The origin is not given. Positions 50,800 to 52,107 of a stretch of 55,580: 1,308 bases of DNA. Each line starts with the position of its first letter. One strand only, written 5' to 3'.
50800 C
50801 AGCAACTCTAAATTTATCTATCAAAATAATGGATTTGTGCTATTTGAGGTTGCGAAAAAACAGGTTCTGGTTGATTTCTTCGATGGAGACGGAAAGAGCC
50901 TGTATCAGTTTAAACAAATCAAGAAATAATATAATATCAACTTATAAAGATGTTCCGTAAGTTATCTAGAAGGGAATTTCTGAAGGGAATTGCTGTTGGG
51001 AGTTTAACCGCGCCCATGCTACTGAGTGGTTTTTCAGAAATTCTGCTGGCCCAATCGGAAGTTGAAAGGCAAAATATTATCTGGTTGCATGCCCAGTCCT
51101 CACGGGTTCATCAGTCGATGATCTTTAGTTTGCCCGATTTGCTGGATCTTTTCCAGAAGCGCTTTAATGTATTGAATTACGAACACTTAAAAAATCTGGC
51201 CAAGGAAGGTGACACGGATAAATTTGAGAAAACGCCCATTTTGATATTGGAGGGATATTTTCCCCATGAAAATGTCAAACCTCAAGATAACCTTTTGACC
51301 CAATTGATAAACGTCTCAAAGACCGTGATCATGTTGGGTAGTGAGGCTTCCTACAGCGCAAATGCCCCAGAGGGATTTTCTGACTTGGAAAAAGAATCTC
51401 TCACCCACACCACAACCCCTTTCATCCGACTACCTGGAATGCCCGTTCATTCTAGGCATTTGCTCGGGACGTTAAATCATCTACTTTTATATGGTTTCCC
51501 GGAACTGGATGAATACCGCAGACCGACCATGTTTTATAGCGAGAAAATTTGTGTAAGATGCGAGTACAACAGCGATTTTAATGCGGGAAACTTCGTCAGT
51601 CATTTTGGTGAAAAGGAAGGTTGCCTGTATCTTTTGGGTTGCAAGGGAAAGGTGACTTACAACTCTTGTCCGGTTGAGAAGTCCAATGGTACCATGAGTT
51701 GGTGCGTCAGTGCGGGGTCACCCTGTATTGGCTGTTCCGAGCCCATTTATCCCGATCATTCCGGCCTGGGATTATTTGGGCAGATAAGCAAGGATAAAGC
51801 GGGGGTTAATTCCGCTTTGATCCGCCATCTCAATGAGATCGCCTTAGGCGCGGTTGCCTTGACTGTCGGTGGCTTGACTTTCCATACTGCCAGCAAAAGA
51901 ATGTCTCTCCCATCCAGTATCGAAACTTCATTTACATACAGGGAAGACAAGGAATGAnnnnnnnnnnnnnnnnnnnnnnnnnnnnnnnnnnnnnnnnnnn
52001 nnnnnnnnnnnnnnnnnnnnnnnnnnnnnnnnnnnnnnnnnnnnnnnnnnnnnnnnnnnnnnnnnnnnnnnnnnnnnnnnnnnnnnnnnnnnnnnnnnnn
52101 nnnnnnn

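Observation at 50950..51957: Small-subunit homologue keeps Tat export, anchor and an all-Cys medial and distal cluster set but loses the proximal cluster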

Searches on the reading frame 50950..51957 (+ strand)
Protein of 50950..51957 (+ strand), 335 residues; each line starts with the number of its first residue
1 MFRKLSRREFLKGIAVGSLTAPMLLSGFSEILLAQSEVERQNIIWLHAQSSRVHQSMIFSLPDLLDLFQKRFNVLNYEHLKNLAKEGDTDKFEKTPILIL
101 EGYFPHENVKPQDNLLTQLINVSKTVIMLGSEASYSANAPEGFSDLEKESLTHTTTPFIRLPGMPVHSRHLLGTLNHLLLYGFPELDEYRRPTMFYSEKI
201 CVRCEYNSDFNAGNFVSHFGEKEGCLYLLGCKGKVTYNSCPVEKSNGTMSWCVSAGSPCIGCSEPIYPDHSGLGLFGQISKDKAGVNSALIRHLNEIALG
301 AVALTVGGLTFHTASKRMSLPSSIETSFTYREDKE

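Call 3: search_protein_families(library=pfam, proteins=[window:50950-51957:+], max_evalue=0.01)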
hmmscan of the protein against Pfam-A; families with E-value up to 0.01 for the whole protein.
window:50950-51957:+ (335 aa): 2 families
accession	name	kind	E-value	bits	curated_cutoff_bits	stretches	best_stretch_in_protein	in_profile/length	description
PF14720.11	NiFe_hyd_SSU_C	-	1.9e-23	83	27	1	196-271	1-76/80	NiFe/NiFeSe hydrogenase small subunit C-terminal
PF01058.29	Oxidored_q6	-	0.00075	19.7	27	1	63-178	14-128/128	NADH ubiquinone oxidoreductase, 20 Kd subunit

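Call 4: search_solved_structures(query=window:50950-51957:+, max_evalue=0.01, show_alignments=3)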
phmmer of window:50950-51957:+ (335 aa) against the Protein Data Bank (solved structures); distinct sequences matched with E-value up to 0.01: 43.
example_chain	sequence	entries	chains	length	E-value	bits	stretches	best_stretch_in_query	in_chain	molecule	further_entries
1frv_A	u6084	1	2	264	7.1e-27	97.5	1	117-269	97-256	HYDROGENASE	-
1yq9_A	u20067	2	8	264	7.6e-27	97.4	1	117-269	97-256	Periplasmic [NiFe] hydrogenase small subunit | PERIPLASMIC HYDROGENASE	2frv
1h2a_S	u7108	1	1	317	5.8e-26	94.5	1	5-269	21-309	HYDROGENASE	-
3myr_A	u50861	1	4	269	8.7e-26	94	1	155-272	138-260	Hydrogenase (NiFe) small subunit HydA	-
7odg_S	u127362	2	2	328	3.2e-25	92.1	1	123-300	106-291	Uptake hydrogenase small subunit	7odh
4u9h_S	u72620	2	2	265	1.2e-24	90.3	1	140-269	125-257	Periplasmic [NiFe] hydrogenase small subunit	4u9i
8w6x_S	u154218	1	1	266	1.2e-24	90.2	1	140-269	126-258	Periplasmic [NiFe] hydrogenase small subunit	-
1h2r_S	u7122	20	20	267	1.2e-24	90.2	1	140-269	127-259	PROTEIN (PERIPLASMIC [NIFE] HYDROGENASE SMALL SUBUNIT) | Periplasmic [NiFe] hydrogenase small subunit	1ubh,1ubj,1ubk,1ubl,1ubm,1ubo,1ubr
1yqw_A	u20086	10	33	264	1.7e-24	89.8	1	156-269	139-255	Periplasmic [NiFe] hydrogenase small subunit | HYDROGENASE (NIFE) SMALL SUBUNIT HYDA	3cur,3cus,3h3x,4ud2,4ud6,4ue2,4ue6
4ucw_A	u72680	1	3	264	1.7e-24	89.7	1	156-269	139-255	HYDROGENASE (NIFE) SMALL SUBUNIT HYDA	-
4ucq_A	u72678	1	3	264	1.8e-24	89.7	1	156-269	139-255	HYDROGENASE (NIFE) SMALL SUBUNIT HYDA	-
4ucx_A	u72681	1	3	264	1.8e-24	89.6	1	156-269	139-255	HYDROGENASE (NIFE) SMALL SUBUNIT HYDA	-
4upe_A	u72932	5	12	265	1.9e-24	89.6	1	156-269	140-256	NIFE-HYDROGENASE SMALL SUBUNIT | HYDROGENASE (NIFE) SMALL SUBUNIT HYDA | PERIPLASMIC [NIFE] HYDROGENASE SMALL SUBUNIT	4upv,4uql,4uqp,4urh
1frf_S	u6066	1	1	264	2.2e-24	89.4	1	157-269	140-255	[NI-FE] HYDROGENASE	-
1yrq_A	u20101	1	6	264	8.5e-24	87.4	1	156-269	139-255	Periplasmic [NiFe] hydrogenase small subunit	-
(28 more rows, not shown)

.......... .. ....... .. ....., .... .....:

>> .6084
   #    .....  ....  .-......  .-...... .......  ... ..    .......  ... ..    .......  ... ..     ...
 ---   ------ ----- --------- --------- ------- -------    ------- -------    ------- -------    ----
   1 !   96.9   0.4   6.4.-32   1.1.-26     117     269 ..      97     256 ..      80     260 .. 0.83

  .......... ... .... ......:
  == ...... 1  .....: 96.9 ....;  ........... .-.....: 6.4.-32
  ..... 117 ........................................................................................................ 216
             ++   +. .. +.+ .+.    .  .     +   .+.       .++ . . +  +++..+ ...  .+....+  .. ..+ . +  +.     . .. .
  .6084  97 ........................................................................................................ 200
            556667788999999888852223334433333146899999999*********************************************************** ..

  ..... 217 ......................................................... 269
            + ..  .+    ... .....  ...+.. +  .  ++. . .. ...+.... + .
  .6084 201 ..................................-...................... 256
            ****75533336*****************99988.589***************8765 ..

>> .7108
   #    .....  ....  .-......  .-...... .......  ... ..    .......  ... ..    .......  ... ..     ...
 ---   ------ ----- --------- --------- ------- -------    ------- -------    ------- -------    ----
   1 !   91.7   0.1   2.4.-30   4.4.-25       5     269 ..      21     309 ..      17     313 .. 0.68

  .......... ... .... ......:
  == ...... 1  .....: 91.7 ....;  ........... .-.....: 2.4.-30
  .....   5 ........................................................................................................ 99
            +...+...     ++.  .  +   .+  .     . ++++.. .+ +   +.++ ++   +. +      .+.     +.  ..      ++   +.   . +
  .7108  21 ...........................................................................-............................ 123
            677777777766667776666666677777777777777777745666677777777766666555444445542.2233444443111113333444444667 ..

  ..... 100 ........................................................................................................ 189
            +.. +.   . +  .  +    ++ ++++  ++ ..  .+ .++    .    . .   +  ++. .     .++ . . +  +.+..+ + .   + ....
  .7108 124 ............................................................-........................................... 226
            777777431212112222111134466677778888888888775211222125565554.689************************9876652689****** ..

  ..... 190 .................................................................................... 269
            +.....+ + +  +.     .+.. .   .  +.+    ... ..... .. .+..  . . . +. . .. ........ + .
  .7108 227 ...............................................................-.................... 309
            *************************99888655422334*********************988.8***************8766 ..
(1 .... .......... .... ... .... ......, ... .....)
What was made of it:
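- Checked: HMMER alignments to solved small subunits (D. gigas 1frv_A, D. vulgaris 1h2a_S; E about 1e-26) place them as follows (call 4):
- Tried and rejected: The pairwise HMMER register (S50/V53, call 4).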

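Call 6: search_protein_families(library=ncbifam, proteins=[window:50950-51957:+], max_evalue=0.01)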
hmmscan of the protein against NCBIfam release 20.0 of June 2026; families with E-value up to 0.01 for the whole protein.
window:50950-51957:+ (335 aa): 5 families
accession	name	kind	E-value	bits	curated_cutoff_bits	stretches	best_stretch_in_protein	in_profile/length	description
TIGR00391.1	hydA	subfamily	5.3e-35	121.2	179.5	1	5-312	15-347/365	hydrogenase small subunit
NF045520.1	H2_NiFeSe_small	exception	9.5e-25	87.6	470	1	152-271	179-308/314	NiFeSe hydrogenase small subunit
NF007779.0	PRK10468.1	equivalog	3.9e-24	85.3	659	1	122-304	147-339/372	hydrogenase 2 small subunit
TIGR01409.1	TAT_signal_seq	domain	0.0017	18.6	16.7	0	5-24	1-20/29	twin-arginine translocation signal domain-containing protein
TIGR02811.1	formate_TAT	hypoth_equivalog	0.0039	17.5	48.45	0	5-38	9-41/66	formate dehydrogenase region TAT target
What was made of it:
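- On Group-1 [NiFe]-hydrogenase small subunit (TIGR00391 hydA; PF01058 + PF14720): TIGR01409 scores 18.6 against a cut-off of 16.7 (call 6).
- Closest known: Membrane-bound group-1 [NiFe]-hydrogenases with a cytochrome b. Different: Scores fall far below curated family cut-offs (call 6).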

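Call 7: find_homologous_proteins(query=window:50950-51957:+, max_evalue=0.00001)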
Query window:50950-51957:+ (335 aa): 90 proteins with E <= 0.00001 among 3070 candidates.
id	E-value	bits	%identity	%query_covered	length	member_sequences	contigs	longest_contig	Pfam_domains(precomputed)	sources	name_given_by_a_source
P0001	7.9e-226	766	100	100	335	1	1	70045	PF14720.12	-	-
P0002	2.9e-109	383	52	100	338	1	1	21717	PF14720.12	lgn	-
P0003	1.6e-108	381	52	100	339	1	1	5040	PF14720.12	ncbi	-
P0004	1.3e-106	375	53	96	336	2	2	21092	PF14720.12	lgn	-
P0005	1.5e-106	374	52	100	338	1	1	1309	PF14720.12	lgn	-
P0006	2.0e-106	374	52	100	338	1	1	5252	PF14720.12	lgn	-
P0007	3.9e-106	373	48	100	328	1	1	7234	PF14720.12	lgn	-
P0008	6.8e-106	372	53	96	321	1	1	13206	PF14720.12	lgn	-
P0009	1.1e-103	365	52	97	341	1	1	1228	PF14720.12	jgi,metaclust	metaclust:\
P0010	1.5e-103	364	51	96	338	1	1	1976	PF14720.12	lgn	-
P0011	1.9e-103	364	51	100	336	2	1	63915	PF14720.12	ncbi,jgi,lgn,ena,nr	ncbi:hypothetical protein KJ966_06190 [bacterium]|nr:hypothetical protein [bacterium]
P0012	2.4e-103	364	51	100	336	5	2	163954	PF14720.12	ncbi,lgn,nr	ncbi:MAG: hypothetical protein MJE63_14535 [Proteobacteria bacterium]|nr:hypothetical protein [Pseud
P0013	3.5e-102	360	51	96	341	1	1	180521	PF14720.12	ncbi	-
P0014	4.1e-102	360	50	99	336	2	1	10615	PF14720.12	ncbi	-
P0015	5.3e-102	359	52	98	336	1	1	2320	PF14720.12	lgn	-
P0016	6.3e-102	359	50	94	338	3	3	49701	PF14720.12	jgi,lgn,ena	jgi:Ni,Fe-hydrogenase I small subunit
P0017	1.4e-101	358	48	100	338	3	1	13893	PF14720.12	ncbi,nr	ncbi:hypothetical protein KKI24_17670 [bacterium]|nr:hypothetical protein [bacterium]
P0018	2.1e-101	357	48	99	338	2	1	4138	PF14720.12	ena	-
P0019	4.1e-100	353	47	100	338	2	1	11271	PF14720.12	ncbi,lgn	-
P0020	4.2e-99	350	48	99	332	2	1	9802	PF14720.12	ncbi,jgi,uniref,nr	ncbi:MAG: hypothetical protein COB67_12905 [SAR324 cluster bacterium]|uniref:Cytochrome-c3 hydrogena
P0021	3.9e-98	347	49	95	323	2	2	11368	PF14720.12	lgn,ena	-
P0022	6.6e-97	343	50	96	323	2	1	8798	PF14720.12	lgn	-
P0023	4.1e-96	340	49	96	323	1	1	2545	PF14720.12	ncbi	-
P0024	1.6e-95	338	48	93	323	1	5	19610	PF14720.12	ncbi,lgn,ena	-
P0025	1.6e-95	338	47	97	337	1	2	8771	PF14720.12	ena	-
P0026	2.1e-95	338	47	99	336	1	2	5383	PF14720.12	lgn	-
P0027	2.6e-95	337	47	95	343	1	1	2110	PF14720.12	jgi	jgi:hydrogenase small subunit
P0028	1.8e-94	335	51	93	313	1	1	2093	PF14720.12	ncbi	-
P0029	7.9e-94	332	45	99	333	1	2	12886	PF14720.12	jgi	jgi:hydrogenase small subunit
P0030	3.3e-90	321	45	98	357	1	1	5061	PF14720.12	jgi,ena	-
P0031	7.8e-89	316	44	99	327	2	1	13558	PF01058.30,PF14720.12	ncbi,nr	ncbi:MAG: hypothetical protein GY786_09345 [Proteobacteria bacterium]|nr:hypothetical protein [Pseud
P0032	2.9e-88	314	46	96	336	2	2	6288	PF14720.12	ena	-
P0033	1.9e-87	311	47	95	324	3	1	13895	PF14720.12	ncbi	-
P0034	3.4e-87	311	46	99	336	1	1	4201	PF14720.12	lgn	-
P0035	5.4e-87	310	45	100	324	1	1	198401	PF14720.12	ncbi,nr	ncbi:MAG: hypothetical protein RRB13_07725 [bacterium]|nr:hypothetical protein [bacterium]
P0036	9.2e-87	309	43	97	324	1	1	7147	PF14720.12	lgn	-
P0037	1.5e-86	309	45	93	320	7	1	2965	PF14720.12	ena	-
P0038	2.2e-86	308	45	94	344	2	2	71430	PF14720.12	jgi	-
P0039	2.0e-85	305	40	99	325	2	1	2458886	PF01058.30,PF14720.12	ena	-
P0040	7.5e-85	303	52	80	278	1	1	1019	PF14720.12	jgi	jgi:NiFe hydrogenase small subunit HydA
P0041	3.4e-84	301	51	76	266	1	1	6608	PF01058.30,PF14720.12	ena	-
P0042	4.3e-82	294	44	90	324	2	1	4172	PF14720.12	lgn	-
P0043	8.0e-80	286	44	90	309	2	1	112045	PF14720.12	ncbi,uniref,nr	ncbi:MAG: hypothetical protein A2527_06080 [Candidatus Lambdaproteobacteria bacterium RIFOXYD2_FULL_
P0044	8.4e-72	260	50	70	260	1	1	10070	PF14720.12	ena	-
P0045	2.7e-69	252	42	95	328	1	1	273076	PF14720.12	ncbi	-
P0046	6.0e-60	221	41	91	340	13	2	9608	PF01058.30,PF14720.12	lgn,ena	-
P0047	5.6e-48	182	35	90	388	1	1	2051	PF01058.30,PF14720.12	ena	-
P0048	1.1e-33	135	31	83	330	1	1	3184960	PF01058.30,PF14720.12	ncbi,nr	ncbi:MAG: hydrogenase small subunit [Candidatus Zixiibacteriota bacterium]|nr:MAG: hydrogenase small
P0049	2.8e-27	114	32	80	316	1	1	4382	PF01058.30,PF14720.12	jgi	jgi:hydrogenase small subunit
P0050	3.9e-27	113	31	81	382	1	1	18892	PF01058.30,PF14720.12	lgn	-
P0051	2.5e-26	111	30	79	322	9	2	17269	PF01058.30,PF14720.12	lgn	-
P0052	3.9e-26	110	31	80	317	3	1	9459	PF01058.30,PF14720.12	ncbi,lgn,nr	ncbi:MAG: hydrogenase small subunit [Candidatus Desulforudis sp.]|nr:hydrogenase small subunit [Desu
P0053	4.8e-26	110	29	96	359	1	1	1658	PF01058.30,PF14720.12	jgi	jgi:hydrogenase small subunit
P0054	4.3e-25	107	29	93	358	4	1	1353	PF01058.30,PF14720.12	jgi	jgi:hydrogenase small subunit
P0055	7.1e-25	106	31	80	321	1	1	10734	PF01058.30,PF14720.12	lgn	-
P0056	9.1e-25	105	29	80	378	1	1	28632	PF01058.30,PF14720.12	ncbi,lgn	-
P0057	9.5e-25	105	31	80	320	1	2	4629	PF01058.30,PF14720.12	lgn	-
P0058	1.1e-23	102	35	55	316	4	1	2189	PF01058.30,PF14720.12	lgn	-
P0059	1.2e-23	102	35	52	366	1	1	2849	PF01058.30,PF14720.12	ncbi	-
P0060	2.0e-23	101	28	93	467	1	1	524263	PF01058.30,PF14720.12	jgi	-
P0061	2.4e-23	101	32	80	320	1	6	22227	PF01058.30,PF14720.12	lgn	-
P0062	3.0e-23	101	31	80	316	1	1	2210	PF01058.30,PF14720.12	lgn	-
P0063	3.9e-23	100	32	80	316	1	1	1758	PF01058.30,PF14720.12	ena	-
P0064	1.6e-22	98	29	91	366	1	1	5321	PF01058.30,PF14720.12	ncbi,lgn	-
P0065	1.8e-22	98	31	80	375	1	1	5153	PF01058.30,PF14720.12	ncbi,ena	-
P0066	6.4e-22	96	30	83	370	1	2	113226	PF01058.30,PF14720.12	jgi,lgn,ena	-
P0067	8.5e-22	96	30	80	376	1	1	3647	PF01058.30,PF14720.12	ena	-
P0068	2.0e-21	94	30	80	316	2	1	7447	PF01058.30,PF14720.12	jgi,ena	-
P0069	2.3e-21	94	29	80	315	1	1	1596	PF01058.30,PF14720.12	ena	-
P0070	2.4e-21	94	31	80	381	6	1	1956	PF01058.30,PF14720.12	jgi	-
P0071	2.6e-21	94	31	80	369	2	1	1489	PF01058.30,PF14720.12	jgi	jgi:hydrogenase small subunit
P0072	3.7e-21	94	28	84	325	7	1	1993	PF01058.30,PF14720.12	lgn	-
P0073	4.3e-21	93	31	80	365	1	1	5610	PF01058.30,PF14720.12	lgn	-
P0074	4.9e-21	93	32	80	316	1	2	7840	PF01058.30,PF14720.12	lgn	-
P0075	8.9e-21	92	45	36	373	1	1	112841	PF01058.30,PF14720.12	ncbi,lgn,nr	ncbi:MAG: hydrogenase small subunit [Chloroflexi bacterium]|nr:hydrogenase small subunit [Chloroflex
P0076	1.7e-20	91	29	81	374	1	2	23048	PF01058.30,PF14720.12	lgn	-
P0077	3.3e-20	91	29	81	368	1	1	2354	PF01058.30,PF14720.12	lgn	-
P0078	4.0e-20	90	28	83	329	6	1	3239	PF01058.30,PF14720.12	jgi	jgi:hydrogenase small subunit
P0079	6.5e-20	90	40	41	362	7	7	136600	PF01058.30,PF14720.12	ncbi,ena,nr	ncbi:MAG: hydrogenase small subunit [Xanthomonadaceae bacterium]|nr:hydrogenase small subunit [Xanth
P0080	8.7e-20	89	29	80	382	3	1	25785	PF01058.30,PF14720.12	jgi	jgi:hydrogenase small subunit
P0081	1.0e-19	89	28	80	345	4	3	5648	PF01058.30,PF14720.12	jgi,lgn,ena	-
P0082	2.6e-19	88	27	81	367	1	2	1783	PF01058.30,PF14720.12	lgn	-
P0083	6.2e-19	86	27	80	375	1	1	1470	PF01058.30,PF14720.12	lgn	-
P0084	9.7e-19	86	31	80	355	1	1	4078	PF01058.30,PF14720.12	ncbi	ncbi:MAG TPA: hydrogenase small subunit [Burkholderiales bacterium]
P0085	1.6e-18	85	29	79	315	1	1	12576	PF01058.30,PF14720.12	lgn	-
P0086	4.5e-18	84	30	80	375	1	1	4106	PF01058.30,PF14720.12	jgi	jgi:hydrogenase small subunit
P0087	7.7e-18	83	27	80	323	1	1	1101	PF01058.30,PF14720.12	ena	-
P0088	1.6e-17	82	28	80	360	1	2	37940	PF01058.30,PF14720.12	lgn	-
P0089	4.3e-17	80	27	93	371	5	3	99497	PF01058.30,PF14720.12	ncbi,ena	-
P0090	4.8e-15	74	25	93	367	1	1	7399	PF01058.30,PF14720.12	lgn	-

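Call 14: find_encoding_contigs(protein=P0012, flank=8000, max_places=2)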
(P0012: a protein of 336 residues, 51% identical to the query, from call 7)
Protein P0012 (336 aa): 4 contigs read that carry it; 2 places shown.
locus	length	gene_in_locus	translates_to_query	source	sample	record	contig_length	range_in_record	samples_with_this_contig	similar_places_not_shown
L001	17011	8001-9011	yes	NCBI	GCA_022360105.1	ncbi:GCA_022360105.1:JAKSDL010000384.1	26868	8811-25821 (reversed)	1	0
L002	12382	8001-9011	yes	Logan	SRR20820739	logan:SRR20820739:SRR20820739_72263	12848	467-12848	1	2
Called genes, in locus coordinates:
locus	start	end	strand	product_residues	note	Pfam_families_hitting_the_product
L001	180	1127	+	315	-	PF00890:FAD_binding_2 (faint), PF03486:HI0933_like (faint), PF07992:Pyr_redox_2, PF13738:Pyr_redox_3, PF00070:Pyr_redox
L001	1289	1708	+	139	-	-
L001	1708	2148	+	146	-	PF00460:Flg_bb_rod, PF06429:Flg_bbr_C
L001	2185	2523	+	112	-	-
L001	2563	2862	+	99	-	PF02049:FliE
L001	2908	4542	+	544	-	PF01514:YscJ_FliF, PF08345:YscJ_FliF_C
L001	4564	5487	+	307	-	PF02108:FliH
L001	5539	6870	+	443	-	PF00006:ATP-synt_ab, PF18269:T3SS_ATPase_C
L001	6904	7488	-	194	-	-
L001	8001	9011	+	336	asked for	PF14720:NiFe_hyd_SSU_C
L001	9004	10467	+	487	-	PF00374:NiFeSe_Hases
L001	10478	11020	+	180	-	PF01292:Ni_hydr_CYTB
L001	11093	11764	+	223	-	PF02557:VanY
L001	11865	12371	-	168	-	PF02623:FliW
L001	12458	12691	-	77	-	PF02599:CsrA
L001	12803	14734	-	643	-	PF00669:Flagellin_N, PF00700:Flagellin_C (weak)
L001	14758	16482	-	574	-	PF22638:FlgK_D1, PF06429:Flg_bbr_C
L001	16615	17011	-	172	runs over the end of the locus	PF05130:FlgN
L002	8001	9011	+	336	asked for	PF14720:NiFe_hyd_SSU_C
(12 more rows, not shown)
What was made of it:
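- In L001 it is flanked on the other side by fliW-csrA-flagellin-flgK-flgN (call 14).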

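Call 15: find_encoding_contigs(protein=P0035, flank=8000, max_places=2)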
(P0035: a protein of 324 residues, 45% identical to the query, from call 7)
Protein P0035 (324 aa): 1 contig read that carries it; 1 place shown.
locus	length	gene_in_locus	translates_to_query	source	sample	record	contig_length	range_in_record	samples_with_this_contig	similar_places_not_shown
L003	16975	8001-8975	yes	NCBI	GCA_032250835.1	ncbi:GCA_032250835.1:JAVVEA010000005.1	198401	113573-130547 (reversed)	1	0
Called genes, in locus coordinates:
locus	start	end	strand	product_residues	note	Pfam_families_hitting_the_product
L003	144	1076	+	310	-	PF01134:GIDA (faint), PF03486:HI0933_like (faint), PF07992:Pyr_redox_2, PF13738:Pyr_redox_3, PF00070:Pyr_redox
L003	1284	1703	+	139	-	-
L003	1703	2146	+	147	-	PF00460:Flg_bb_rod, PF06429:Flg_bbr_C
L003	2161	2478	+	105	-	-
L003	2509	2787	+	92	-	PF02049:FliE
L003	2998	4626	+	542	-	PF01514:YscJ_FliF, PF08345:YscJ_FliF_C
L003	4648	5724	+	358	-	PF02108:FliH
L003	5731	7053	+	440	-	PF00006:ATP-synt_ab, PF18269:T3SS_ATPase_C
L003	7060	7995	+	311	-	PF00149:Metallophos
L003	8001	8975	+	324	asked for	PF14720:NiFe_hyd_SSU_C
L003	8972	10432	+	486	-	PF00374:NiFeSe_Hases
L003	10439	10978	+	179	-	-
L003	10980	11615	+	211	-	PF01121:CoaE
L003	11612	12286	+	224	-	PF02557:VanY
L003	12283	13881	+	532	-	-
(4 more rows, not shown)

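Call 16: find_encoding_contigs(protein=P0039, flank=8000, max_places=2)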
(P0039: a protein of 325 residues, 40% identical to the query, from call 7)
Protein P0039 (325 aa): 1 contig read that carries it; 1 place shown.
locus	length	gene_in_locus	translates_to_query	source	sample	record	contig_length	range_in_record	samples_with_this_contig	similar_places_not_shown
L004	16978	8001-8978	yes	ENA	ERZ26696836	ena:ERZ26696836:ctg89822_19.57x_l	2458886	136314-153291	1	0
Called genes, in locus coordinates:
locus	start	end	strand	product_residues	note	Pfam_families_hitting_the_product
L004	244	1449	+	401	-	PF00462:Glutaredoxin, PF00890:FAD_binding_2 (faint), PF03486:HI0933_like (faint), PF07992:Pyr_redox_2, PF13738:Pyr_redox_3, PF00070:Pyr_redox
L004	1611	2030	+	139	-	-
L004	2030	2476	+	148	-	PF00460:Flg_bb_rod, PF06429:Flg_bbr_C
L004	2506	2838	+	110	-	-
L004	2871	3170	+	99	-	PF02049:FliE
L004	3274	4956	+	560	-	PF01514:YscJ_FliF, PF08345:YscJ_FliF_C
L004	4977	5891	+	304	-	PF02108:FliH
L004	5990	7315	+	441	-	PF00006:ATP-synt_ab, PF18269:T3SS_ATPase_C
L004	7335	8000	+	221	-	PF00857:Isochorismatase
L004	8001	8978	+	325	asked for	PF01058:Oxidored_q6 (weak), PF14720:NiFe_hyd_SSU_C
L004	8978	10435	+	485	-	PF00374:NiFeSe_Hases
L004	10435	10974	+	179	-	-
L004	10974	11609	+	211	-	PF01121:CoaE, PF13238:AAA_18 (faint), PF13671:AAA_33 (faint)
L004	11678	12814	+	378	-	PF01546:Peptidase_M20, PF07687:M20_dimer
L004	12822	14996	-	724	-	PF13561:adh_short_C2 (faint), PF08659:KR, PF00106:adh_short, PF21089:PKS_DH_N (weak), PF14765:PS-DH (weak)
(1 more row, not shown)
